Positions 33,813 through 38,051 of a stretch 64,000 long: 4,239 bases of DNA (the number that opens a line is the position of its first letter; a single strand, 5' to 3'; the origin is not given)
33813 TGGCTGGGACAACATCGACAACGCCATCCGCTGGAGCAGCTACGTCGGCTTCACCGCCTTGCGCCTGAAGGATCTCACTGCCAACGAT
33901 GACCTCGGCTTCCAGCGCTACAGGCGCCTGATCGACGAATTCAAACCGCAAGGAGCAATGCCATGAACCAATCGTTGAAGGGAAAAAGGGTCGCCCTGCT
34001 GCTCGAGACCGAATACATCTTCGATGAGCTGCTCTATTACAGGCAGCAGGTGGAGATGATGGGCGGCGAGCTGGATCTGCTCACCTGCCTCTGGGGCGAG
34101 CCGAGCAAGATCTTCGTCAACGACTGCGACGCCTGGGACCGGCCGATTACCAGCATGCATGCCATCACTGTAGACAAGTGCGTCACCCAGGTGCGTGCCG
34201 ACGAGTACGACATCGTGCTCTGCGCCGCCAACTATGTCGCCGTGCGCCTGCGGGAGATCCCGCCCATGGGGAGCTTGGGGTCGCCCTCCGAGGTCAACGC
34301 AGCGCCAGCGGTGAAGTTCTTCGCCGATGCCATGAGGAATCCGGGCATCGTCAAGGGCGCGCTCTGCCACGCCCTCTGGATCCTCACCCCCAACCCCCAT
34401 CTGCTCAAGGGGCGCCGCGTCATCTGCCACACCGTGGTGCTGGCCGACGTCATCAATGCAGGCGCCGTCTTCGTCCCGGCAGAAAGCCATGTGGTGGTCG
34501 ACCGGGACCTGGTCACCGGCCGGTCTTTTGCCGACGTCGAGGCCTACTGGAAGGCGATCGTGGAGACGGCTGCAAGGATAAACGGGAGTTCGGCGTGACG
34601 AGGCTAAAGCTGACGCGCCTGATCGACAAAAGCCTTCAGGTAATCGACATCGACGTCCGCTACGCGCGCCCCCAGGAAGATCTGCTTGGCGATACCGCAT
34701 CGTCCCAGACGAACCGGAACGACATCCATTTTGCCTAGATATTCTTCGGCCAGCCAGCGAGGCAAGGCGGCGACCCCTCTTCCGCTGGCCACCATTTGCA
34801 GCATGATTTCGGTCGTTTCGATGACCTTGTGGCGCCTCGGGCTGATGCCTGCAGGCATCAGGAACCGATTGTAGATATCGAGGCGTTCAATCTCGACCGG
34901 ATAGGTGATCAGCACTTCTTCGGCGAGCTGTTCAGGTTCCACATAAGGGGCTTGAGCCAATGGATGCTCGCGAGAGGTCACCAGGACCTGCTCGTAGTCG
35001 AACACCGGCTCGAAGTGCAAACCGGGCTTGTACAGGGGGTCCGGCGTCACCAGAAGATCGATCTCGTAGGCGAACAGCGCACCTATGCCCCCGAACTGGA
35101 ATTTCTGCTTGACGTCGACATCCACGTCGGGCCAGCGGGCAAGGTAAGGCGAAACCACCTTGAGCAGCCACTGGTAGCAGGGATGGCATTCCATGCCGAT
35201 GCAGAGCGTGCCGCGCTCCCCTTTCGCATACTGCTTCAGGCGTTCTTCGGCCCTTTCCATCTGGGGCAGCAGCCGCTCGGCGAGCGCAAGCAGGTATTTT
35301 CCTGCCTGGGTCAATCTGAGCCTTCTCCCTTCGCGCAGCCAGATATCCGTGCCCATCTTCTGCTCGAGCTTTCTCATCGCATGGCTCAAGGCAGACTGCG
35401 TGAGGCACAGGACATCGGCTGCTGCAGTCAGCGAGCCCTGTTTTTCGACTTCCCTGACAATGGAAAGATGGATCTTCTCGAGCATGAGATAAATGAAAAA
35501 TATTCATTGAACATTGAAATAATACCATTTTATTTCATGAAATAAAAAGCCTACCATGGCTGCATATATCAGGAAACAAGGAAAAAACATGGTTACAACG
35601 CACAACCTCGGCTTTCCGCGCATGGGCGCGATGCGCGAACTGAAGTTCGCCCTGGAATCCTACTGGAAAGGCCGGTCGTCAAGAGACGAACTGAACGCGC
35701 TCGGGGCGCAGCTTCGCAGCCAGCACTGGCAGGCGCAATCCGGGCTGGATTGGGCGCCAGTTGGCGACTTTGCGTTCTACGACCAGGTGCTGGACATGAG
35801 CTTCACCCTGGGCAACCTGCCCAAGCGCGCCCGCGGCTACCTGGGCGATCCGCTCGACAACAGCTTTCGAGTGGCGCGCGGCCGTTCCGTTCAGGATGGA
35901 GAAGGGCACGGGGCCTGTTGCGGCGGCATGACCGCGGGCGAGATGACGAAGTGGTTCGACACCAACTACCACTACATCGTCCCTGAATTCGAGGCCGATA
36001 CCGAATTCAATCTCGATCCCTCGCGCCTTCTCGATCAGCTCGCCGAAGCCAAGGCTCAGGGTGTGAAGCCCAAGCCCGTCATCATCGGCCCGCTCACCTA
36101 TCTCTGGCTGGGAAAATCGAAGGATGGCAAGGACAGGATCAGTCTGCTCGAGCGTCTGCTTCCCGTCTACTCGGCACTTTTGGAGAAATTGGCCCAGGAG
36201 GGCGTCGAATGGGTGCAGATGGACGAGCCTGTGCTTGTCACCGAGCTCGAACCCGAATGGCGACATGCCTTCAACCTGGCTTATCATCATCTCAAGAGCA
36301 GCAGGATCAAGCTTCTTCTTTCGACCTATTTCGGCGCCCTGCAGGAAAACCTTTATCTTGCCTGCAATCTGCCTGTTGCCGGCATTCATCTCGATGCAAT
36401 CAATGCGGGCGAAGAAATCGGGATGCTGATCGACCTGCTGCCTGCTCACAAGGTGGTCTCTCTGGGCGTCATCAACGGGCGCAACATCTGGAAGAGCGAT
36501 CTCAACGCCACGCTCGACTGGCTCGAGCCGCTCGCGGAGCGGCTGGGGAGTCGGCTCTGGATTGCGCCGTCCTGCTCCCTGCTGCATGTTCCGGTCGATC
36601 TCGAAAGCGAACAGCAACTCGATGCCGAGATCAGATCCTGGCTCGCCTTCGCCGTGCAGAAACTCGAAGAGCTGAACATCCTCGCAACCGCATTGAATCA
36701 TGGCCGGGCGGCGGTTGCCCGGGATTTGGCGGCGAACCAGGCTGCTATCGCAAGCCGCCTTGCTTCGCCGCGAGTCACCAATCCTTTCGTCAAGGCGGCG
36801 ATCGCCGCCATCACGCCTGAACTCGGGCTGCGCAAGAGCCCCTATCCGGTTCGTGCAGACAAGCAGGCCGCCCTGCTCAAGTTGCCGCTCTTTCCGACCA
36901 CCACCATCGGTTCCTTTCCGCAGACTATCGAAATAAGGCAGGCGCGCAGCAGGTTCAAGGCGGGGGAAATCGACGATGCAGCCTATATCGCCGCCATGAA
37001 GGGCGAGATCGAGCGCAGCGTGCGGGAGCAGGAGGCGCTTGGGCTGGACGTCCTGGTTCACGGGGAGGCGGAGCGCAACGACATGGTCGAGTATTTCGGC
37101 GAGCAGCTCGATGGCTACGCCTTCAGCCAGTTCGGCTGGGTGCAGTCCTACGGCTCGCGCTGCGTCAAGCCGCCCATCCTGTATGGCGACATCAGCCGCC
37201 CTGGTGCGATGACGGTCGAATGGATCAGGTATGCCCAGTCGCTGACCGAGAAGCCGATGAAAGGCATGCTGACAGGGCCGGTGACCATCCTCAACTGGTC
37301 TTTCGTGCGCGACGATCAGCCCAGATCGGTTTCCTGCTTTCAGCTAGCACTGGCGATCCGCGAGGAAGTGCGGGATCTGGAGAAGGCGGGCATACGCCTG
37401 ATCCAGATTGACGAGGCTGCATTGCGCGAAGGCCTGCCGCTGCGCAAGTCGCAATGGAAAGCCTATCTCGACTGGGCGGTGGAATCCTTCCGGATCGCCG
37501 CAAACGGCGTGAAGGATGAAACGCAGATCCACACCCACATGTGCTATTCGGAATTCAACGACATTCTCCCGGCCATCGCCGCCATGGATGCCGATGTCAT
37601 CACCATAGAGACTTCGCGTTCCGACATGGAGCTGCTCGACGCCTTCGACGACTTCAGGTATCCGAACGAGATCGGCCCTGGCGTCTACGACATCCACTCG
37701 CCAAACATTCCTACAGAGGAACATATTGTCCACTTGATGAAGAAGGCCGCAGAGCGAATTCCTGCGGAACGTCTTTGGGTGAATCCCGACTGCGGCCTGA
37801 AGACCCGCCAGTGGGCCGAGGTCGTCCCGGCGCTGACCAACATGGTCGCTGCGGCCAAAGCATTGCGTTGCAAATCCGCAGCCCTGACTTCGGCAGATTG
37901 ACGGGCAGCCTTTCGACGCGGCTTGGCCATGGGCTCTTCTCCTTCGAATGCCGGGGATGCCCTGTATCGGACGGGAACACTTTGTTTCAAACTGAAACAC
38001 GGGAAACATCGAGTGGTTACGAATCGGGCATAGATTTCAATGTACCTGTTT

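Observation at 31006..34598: Secreted GH14 beta-amylase and AGE-like barrel protein directly downstream of the pilin genes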

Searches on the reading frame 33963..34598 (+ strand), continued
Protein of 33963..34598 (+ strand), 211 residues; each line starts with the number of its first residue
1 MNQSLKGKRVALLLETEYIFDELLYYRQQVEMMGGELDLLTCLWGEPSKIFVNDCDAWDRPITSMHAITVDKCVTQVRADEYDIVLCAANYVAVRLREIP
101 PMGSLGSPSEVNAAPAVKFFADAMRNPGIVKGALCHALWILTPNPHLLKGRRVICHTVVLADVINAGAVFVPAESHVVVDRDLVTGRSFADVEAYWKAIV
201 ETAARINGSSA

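Call 50: find_encoding_contigs(protein=P0309, flank=9000, max_places=1)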
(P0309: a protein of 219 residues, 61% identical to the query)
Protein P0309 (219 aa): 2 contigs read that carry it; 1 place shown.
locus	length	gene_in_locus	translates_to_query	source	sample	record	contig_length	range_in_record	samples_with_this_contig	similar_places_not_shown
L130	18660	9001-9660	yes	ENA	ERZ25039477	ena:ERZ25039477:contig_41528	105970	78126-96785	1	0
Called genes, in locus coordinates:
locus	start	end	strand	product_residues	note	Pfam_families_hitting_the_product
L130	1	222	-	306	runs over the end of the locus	PF01841:Transglut_core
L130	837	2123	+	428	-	PF10551:MULE (weak)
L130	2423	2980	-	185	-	PF01609:DDE_Tnp_1, PF13586:DDE_Tnp_1_2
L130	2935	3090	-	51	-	-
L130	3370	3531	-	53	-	-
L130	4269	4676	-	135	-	PF28505:DUF1699_N, PF08004:DUF1699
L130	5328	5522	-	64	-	-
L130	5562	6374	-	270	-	PF08350:FilR1_middle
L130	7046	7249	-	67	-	-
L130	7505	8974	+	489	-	-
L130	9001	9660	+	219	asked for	PF01965:DJ-1_PfpI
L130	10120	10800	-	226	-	-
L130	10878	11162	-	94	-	PF11731:Cdd1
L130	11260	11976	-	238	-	PF02353:CMAS (weak), PF13489:Methyltransf_23, PF13649:Methyltransf_25, PF13847:Methyltransf_31, PF08241:Methyltransf_11, PF08242:Methyltransf_12 (weak)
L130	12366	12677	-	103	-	PF05239:PRC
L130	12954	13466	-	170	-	PF00004:AAA, PF17862:AAA_lid_3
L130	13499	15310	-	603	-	PF02359:CDC48_N, PF02933:CDC48_2, PF05496:RuvB_N, PF00004:AAA, PF07728:AAA_5 (weak), PF17862:AAA_lid_3, PF00004:AAA, PF06068:TIP49 (weak), +18 more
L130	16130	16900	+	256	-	PF02540:NAD_synthase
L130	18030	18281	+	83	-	PF12161:HsdM_N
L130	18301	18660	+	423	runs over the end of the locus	PF02384:N6_Mtase, PF01170:UPF0020, PF20473:MmeI_Mtase (faint), PF07669:Eco57I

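Call 64: predict_structure(alignment_id=A2)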
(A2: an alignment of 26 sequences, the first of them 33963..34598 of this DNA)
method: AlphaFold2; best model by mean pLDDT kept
length: 211 residues; sequences in the alignment: 26
mean_pLDDT: 86.2   pTM: 0.86
mean pLDDT of the five models: 86.2, 86.2, 86.0, 85.5, 85.1
residues with pLDDT >= 90: 113; 70-90: 71; 50-70: 15; < 50: 12
segments of 3 or more residues with pLDDT < 50: 92-98
pLDDT, mean of each block of 10 residues (from residue 1): 90 87 95 97 92 83 90 96 89 47 56 84 96 88 90 86 89 88 92 95 84 44
secondary structure, 60 per line:
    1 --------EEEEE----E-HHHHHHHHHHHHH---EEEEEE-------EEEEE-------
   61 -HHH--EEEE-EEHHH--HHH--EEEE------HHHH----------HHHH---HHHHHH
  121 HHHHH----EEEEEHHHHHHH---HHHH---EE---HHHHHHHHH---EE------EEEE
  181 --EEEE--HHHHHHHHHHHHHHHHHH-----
elements in order: E9-13 H20-32 E36-41 E49-53 E67-70 E84-87 H94-97 H108-111 H115-125 E130-134 H135-141 H145-148 H157-165 E177-180 E183-186 H189-206
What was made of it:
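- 33963..34598 (+): Cytoplasmic DJ-1/PfpI-type protein, 211 aa, start overlapping the GH14 stop (ATGA). Nucleophile-elbow Cys135-His136 (34365-34370), a second invariant Cys155-His156, and Glu15/Glu17. No signal peptide. AF2 model pLDDT 86.2 in call 64.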

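Call 67: fold_search(model_id=the predicted structure, library=pdb)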
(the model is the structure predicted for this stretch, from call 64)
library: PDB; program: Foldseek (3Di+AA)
matches with E <= 10: 1273; with E <= 0.001: 240
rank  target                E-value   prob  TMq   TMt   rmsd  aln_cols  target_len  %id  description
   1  2vrn_A                2.5e-14  1.00  0.71  0.81   4.8       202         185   25  The structure of the stress response protein DR1199 from Deinococcus radiodurans: a member of the DJ-1 superfamily (released 2008-10-28)
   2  6q3t_A                4.8e-14  1.00  0.66  0.83   2.9       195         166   22  Structure of Protease1 from Pyrococcus horikoshii at room temperature in ChipX microfluidic device (released 2019-05-01)
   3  4y1e_A                1.0e-13  1.00  0.70  0.85   3.6       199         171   22  SAV1875-C105D (released 2016-01-06)
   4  4y1g_B                1.2e-13  1.00  0.72  0.86   3.4       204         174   22  SAV1875-E17N (released 2016-01-06)
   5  4y0n_A                1.4e-13  1.00  0.69  0.84   3.7       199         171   22  SAV1875 (released 2016-01-06)
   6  3l18_B                1.7e-13  1.00  0.68  0.85   4.4       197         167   22  Ton1285, an Intracellular Protease from Thermococcus onnurineus NA1 (released 2010-12-15)
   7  4y1f_B                1.8e-13  1.00  0.68  0.83   3.7       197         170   22  SAV1875-E17D (released 2016-01-06)
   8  4y1f_A                2.3e-13  1.00  0.71  0.86   3.4       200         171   22  SAV1875-E17D (released 2016-01-06)
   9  4y0n_B                2.6e-13  1.00  0.70  0.82   3.8       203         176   22  SAV1875 (released 2016-01-06)
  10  1g2i_A                5.1e-13  1.00  0.65  0.82   3.9       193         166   23  CRYSTAL STRUCTURE OF A NOVEL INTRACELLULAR PROTEASE FROM PYROCOCCUS HORIKOSHII AT 2 A RESOLUTION (released 2000-11-08)
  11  4y1g_A                5.4e-13  1.00  0.70  0.85   3.6       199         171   22  SAV1875-E17N (released 2016-01-06)
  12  8r3n_B                5.8e-13  1.00  0.70  0.83   4.9       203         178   23  Crystal structure of PfpI, Pseudomonas aeruginosa PAO1 (released 2025-03-19)
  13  4y1r_B                1.2e-12  1.00  0.67  0.82   3.7       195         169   22  SAV1875-cysteinesulfonic acid (released 2016-01-06)
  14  3l18_A                1.7e-12  1.00  0.67  0.82   2.9       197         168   22  Ton1285, an Intracellular Protease from Thermococcus onnurineus NA1 (released 2010-12-15)
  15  4ofw_A                2.1e-12  1.00  0.65  0.37   5.5       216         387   14  Crystal Structure of Arabidopsis thaliana DJ-1d (released 2014-10-15)
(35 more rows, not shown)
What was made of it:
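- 33963..34598 (+): Foldseek hits to DR1199, PfpI, SAV1875 and YhbO in call 67.
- On DJ-1/PfpI superfamily: Foldseek matches 2VRN, 1G2I, 4Y0N and 1OI4 with TM 0.8-0.87 (call 67).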

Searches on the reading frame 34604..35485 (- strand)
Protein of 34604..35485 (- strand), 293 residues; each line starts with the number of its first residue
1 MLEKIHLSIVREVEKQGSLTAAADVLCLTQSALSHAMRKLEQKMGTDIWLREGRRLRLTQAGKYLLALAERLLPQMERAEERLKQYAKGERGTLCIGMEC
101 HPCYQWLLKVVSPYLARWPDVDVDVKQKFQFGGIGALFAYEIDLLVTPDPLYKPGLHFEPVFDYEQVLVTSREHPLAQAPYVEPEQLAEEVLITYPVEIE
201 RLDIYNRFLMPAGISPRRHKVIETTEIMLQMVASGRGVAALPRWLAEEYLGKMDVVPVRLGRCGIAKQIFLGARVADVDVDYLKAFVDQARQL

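Call 4: search_protein_families(library=pfam, proteins=[window:34604-35485:-], max_evalue=0.01)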
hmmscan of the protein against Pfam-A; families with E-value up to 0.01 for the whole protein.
window:34604-35485:- (293 aa): 2 families
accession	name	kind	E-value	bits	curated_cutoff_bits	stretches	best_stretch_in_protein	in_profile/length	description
PF03466.25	LysR_substrate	-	7.4e-39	133.7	28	1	88-292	2-206/209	LysR substrate binding domain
PF00126.33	HTH_1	-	4e-16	59.2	26.6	1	6-63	3-60/60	Bacterial regulatory helix-turn-helix protein, lysR family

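Call 6: search_protein_families(library=ncbifam, proteins=[window:34604-35485:-], max_evalue=0.001)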
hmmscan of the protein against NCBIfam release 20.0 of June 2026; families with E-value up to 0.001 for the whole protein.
window:34604-35485:- (293 aa): 52 families (the best 25 are shown)
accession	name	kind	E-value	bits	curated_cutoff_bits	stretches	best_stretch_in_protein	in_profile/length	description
NF011950.0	PRK15421.1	equivalog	1.1e-64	219.1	382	1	1-292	1-287/317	HTH-type transcriptional regulator MetR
TIGR03339.1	phn_lysR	subfamily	5.2e-33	114.5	341.1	1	12-243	7-235/279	aminoethylphosphonate catabolism associated LysR family transcriptional regulator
NF045775.1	acetoin_reg_AlsR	exception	5.5e-32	111.4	430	1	6-288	5-286/290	acetoin biosynthesis transcriptional regulator AlsR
NF053705.1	TransRegGltCGpos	equivalog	3.1e-29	102.1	350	1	9-249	8-249/300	glutamate biosynthesis transcriptional regulator GltC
NF008416.0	PRK11242.1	equivalog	1.2e-26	93.8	277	1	6-260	5-257/300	transcriptional regulator CynR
NF047711.1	PutUtilRegPtrR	equivalog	3.8e-26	91.8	400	1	5-261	4-254/283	putrescine utilization regulator PtrR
NF007439.0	PRK09986.1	equivalog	8e-26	91.1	290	1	19-244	24-252/296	LysR family transcriptional regulator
NF045990.1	TransRegCbbRRhodb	equivalog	2.8e-25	89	450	1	7-273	11-279/304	LysR family regulator CbbR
TIGR02424.1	TF_pcaQ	equivalog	8.5e-25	87.3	303.8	1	6-221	7-224/300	pca operon transcription factor PcaQ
NF047520.1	trans_act_CidR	equivalog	3.6e-24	85.4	415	1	6-250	5-249/292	cidABC operon transcriptional activator CidR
NF009327.0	PRK12684.1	subfamily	4.4e-24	85.3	402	1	7-199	6-201/313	CysB family HTH-type transcriptional regulator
NF008352.0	PRK11139.1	subfamily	1.4e-23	83.5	288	1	17-252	21-250/305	transcriptional regulator GcvA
NF007385.0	PRK09906.1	equivalog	1.7e-22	80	356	1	6-258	5-258/296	DNA-binding transcriptional regulator HcaR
NF040786.1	LysR_Sec_metab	equivalog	5.1e-22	78.2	250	1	8-273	7-277/298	selenium metabolism-associated LysR family transcriptional regulator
NF040889.1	trans_reg_YeiE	equivalog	1.1e-21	77.3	480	1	7-271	8-267/288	DNA-binding transcriptional regulator YeiE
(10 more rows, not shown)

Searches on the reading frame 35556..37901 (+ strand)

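Call 6: search_protein_families(library=ncbifam, proteins=[window:35556-37901:+], max_evalue=0.001)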
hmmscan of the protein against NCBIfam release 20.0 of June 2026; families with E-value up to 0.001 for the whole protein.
window:35556-37901:+ (781 aa): 11 families
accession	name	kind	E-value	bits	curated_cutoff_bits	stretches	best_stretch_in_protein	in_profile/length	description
NF003556.0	PRK05222.1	equivalog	0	1157.5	541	1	12-773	1-747/750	5-methyltetrahydropteroyltriglutamate--homocysteine S-methyltransferase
TIGR01371.1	met_syn_B12ind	equivalog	0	1089.5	929.95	1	18-772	1-753/754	5-methyltetrahydropteroyltriglutamate--homocysteine S-methyltransferase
NF003317.0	PRK04326.1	equivalog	1.8e-82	277.2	406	1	442-771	5-323/340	methionine synthase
NF002119.0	PRK00957.1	equivalog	3.6e-34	118.3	258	1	447-770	3-304/306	methionine synthase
NF006589.0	PRK09121.1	equivalog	7.1e-29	100.9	392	1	445-767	4-333/342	methionine synthase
NF002272.0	PRK01207.1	equivalog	7.9e-18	64.7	399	1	494-769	48-338/343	methionine synthase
NF006349.0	PRK08575.1-2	equivalog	4e-11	42.8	322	1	124-311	77-267/323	5-methyltetrahydropteroyltriglutamate--homocysteine methyltransferase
NF005085.0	PRK06520.1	subfamily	5.4e-09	35.6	313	1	446-522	8-84/368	5-methyltetrahydropteroyltriglutamate--homocysteine S-methyltransferase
NF004875.0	PRK06233.1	equivalog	9.5e-09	34.5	576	1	448-749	12-344/373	vitamin B12 independent methionine synthase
NF006348.0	PRK08575.1-1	equivalog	2.2e-05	24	386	1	124-312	77-273/328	5-methyltetrahydropteroyltriglutamate--homocysteine methyltransferase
NF006350.0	PRK08575.1-4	equivalog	0.00011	21.8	361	0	449-623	5-180/309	5-methyltetrahydropteroyltriglutamate--homocysteine methyltransferase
